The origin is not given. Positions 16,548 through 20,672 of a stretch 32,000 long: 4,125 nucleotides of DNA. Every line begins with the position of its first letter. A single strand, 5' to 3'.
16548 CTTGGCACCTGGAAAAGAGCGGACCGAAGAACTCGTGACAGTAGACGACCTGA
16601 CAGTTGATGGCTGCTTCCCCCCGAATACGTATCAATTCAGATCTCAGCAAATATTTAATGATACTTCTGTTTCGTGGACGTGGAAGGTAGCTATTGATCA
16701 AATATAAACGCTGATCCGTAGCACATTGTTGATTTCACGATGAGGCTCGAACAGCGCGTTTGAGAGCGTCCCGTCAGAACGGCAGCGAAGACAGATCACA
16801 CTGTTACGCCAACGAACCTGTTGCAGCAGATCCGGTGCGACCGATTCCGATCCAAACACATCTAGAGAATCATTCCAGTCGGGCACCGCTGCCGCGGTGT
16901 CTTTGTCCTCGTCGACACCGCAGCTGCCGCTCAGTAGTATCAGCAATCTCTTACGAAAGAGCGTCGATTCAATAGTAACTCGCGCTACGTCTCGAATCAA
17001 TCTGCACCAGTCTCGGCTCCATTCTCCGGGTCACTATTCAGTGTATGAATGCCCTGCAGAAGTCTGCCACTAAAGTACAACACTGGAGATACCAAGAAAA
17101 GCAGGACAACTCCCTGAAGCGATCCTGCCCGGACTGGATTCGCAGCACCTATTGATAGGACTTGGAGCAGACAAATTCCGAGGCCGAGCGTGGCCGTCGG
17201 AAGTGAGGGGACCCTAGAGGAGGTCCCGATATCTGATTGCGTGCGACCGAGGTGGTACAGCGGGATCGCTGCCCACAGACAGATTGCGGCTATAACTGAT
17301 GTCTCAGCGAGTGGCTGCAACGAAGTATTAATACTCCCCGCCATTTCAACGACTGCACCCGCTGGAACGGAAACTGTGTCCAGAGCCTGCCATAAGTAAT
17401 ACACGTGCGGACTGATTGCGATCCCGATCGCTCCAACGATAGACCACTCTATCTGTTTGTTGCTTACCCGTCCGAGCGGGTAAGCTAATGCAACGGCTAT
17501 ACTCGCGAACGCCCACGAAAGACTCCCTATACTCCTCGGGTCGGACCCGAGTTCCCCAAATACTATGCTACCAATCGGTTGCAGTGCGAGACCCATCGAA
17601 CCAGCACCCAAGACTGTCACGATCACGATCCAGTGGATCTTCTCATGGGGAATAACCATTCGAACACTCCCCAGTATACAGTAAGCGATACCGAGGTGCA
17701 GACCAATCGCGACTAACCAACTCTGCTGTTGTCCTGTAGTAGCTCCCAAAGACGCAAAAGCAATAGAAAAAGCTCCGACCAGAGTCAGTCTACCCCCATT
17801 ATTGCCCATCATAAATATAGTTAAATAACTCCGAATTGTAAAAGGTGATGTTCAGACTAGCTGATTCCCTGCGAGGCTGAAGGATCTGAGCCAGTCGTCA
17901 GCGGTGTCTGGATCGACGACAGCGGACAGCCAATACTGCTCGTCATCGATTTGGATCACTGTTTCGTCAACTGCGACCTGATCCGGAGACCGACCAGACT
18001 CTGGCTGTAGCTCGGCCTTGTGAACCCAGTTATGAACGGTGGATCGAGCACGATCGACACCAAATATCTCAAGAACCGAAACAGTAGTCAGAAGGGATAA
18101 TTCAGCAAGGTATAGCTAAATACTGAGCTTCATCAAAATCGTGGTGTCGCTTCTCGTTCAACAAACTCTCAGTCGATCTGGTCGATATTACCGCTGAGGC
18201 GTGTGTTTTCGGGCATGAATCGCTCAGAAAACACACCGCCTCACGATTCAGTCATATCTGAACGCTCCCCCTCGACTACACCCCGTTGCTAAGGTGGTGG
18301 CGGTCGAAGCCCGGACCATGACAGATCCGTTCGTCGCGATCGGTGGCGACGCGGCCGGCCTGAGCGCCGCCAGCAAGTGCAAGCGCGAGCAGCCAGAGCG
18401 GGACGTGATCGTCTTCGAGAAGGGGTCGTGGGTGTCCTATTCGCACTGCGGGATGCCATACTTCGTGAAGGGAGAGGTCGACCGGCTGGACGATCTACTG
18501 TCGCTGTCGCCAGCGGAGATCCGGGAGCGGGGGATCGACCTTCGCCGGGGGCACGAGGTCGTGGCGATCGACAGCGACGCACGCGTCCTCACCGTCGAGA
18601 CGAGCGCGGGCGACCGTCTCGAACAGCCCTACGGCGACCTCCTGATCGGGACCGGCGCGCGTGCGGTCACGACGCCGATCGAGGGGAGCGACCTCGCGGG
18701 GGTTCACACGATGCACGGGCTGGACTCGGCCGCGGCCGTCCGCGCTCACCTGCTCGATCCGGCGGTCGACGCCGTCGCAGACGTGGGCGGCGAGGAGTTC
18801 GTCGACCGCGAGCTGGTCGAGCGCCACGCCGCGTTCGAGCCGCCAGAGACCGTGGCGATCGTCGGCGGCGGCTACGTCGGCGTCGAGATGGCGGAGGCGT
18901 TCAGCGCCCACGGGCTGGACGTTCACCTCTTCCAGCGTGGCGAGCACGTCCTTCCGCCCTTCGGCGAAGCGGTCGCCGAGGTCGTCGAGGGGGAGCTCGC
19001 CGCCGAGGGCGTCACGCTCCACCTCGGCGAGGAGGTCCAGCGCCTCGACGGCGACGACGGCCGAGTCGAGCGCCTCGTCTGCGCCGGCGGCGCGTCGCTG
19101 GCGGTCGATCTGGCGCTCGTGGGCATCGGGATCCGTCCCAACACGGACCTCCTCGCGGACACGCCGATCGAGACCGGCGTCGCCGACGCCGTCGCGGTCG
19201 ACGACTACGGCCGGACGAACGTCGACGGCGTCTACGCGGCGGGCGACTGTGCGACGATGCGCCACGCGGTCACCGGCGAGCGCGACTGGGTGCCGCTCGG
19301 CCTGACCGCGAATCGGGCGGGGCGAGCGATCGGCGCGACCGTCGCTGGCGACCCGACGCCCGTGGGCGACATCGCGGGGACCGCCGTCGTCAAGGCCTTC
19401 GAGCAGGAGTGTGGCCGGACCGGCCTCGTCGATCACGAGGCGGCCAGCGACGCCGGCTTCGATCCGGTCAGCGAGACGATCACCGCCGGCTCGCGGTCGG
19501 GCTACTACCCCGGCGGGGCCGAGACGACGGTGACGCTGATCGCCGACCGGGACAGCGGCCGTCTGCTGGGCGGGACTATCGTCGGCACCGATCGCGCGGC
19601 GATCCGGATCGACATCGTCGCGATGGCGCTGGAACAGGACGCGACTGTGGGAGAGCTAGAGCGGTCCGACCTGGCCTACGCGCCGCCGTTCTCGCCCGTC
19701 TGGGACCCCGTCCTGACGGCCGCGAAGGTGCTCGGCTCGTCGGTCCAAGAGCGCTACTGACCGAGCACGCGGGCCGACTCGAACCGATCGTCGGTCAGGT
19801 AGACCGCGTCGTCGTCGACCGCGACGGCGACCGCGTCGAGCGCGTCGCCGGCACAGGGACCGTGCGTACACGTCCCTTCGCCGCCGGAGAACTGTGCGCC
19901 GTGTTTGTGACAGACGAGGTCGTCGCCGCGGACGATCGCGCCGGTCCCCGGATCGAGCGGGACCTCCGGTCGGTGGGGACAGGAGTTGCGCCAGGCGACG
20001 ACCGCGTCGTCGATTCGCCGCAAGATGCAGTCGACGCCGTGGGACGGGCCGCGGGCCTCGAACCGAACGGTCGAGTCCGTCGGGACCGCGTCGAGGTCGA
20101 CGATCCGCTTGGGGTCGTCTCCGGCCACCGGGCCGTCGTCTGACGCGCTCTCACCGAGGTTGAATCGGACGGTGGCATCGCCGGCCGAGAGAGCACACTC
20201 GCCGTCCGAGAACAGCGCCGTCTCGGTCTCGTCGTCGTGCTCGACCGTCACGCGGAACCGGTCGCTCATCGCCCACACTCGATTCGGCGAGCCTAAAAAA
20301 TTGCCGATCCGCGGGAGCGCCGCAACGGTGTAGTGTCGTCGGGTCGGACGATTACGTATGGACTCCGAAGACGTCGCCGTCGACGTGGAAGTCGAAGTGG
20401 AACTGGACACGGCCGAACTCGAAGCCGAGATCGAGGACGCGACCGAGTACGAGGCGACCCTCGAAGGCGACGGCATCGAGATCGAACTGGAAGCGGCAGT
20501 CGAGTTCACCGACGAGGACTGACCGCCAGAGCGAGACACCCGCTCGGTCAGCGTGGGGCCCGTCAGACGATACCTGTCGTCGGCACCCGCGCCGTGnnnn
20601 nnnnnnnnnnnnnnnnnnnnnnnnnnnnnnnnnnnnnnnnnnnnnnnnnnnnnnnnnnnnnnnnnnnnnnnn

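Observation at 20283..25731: Eight-copy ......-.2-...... dyad marks a compact iron regulon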

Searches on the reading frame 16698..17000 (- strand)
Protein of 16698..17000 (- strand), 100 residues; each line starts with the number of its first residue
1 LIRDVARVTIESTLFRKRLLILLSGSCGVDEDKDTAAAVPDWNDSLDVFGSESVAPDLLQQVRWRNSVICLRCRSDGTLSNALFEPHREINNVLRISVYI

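Call 9: search_protein_families(library=pfam, proteins=[window:16698-17000:-], max_evalue=0.01)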
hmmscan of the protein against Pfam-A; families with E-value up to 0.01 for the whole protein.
window:16698-17000:- (100 aa): 1 family
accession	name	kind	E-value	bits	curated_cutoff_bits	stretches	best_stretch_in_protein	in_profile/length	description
PF12760.12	Zn_ribbon_IS1595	-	0.0029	18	25.4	1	50-76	1-27/46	Transposase zinc-ribbon domain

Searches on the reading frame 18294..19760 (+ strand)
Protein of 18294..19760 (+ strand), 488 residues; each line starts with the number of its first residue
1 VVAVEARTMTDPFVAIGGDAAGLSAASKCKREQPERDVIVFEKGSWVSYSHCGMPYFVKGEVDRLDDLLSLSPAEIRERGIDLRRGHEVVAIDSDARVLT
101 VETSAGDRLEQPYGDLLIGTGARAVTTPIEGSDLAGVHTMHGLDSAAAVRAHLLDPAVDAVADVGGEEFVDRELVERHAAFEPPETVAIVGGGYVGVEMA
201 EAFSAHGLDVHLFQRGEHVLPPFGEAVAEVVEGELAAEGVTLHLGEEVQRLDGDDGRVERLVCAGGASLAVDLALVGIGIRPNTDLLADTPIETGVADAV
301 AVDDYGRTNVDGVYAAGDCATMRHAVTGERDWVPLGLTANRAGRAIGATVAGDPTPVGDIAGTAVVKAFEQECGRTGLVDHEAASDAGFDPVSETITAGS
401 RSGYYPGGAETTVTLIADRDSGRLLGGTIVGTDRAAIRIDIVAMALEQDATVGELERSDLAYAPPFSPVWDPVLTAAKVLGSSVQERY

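Call 8: search_protein_families(library=pfam, proteins=[window:18294-19760:+], max_evalue=0.01)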
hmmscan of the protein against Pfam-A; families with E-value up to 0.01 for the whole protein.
window:18294-19760:+ (488 aa): 8 families
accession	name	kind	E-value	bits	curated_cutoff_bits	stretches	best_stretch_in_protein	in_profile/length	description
PF07992.20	Pyr_redox_2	-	6.1e-57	193.7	26.1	1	14-327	4-286/291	Pyridine nucleotide-disulphide oxidoreductase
PF00070.33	Pyr_redox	-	3.2e-22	79.3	22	1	187-262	2-78/82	Pyridine nucleotide-disulphide oxidoreductase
PF02852.28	Pyr_redox_dim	-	1.9e-11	44.6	25.3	1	366-468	4-104/110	Pyridine nucleotide-disulphide oxidoreductase, dimerisation domain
PF13738.12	Pyr_redox_3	-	3.8e-08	33.4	30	1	181-317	162-305/305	Pyridine nucleotide-disulphide oxidoreductase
PF13450.12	NAD_binding_8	-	4e-07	30.6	21.9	0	16-45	2-29/68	NAD(P)-binding Rossmann-like domain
PF03486.20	HI0933_like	-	3.7e-06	27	50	0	14-45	4-33/244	HI0933-like protein Rossmann domain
PF01266.30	DAO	-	2.3e-05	24.6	27.9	0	187-217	2-32/353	FAD dependent oxidoreductase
PF02737.24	3HCDH_N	-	0.0014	19.1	22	1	186-232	1-47/180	3-hydroxyacyl-CoA dehydrogenase, NAD binding domain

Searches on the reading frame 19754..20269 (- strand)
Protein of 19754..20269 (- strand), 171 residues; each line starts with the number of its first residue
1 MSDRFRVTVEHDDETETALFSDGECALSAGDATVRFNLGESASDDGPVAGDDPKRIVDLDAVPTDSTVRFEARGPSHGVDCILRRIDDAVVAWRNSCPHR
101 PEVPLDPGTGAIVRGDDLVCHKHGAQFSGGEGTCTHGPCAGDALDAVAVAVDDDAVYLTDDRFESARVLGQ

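Call 8: search_protein_families(library=pfam, proteins=[window:19754-20269:-], max_evalue=0.01)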
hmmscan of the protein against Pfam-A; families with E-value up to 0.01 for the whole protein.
window:19754-20269:- (171 aa): 1 family
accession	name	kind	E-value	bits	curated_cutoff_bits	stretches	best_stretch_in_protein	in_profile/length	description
PF00355.32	Rieske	-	2.9e-08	34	20.3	1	82-142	28-83/88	Rieske [2Fe-2S] domain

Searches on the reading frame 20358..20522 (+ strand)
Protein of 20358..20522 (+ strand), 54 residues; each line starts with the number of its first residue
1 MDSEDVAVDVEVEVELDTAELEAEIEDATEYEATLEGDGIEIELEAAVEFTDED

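Call 8: search_protein_families(library=pfam, proteins=[window:20358-20522:+], max_evalue=0.01)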
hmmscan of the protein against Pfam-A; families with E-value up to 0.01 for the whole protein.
window:20358-20522:+ (54 aa): 0 families
